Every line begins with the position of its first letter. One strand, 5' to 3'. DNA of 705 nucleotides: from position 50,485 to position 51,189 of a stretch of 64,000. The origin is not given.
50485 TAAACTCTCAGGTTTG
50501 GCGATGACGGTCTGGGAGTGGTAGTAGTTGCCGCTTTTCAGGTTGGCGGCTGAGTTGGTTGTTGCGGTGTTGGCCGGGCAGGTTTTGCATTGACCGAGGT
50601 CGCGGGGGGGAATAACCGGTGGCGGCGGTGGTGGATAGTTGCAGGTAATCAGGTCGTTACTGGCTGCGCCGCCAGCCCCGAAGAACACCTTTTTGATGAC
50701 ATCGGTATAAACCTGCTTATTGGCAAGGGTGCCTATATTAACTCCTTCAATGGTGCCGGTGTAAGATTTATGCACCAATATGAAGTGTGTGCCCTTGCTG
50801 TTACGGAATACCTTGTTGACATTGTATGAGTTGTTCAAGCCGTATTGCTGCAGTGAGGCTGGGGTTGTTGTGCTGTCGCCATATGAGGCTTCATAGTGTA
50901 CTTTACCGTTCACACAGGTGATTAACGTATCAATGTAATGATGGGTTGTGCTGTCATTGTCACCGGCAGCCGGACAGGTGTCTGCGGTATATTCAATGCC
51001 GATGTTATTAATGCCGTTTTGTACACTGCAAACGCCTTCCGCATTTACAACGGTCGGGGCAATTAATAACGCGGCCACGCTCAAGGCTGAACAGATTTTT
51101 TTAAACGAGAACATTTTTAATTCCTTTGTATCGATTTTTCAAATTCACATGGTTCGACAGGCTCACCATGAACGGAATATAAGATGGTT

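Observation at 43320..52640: Rhs polymorphic-toxin island with a silent orphan CT/immunity cassette poised for recombinational toxin switching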

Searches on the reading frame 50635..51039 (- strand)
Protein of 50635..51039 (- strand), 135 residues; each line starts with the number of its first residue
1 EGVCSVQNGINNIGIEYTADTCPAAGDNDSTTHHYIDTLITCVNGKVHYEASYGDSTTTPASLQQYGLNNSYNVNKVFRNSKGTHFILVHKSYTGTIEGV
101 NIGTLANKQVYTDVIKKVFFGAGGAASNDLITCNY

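Call 70: find_homologous_proteins(query=window:50635-51039:-, max_evalue=0.01)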
Query seq(135 aa): 4 candidates shared short words with the query, none scored E <= 0.01.
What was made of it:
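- The word-index search found no homolog of the Rhs N-domain (call 70).
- Tried and rejected: It returned nothing (call 70).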
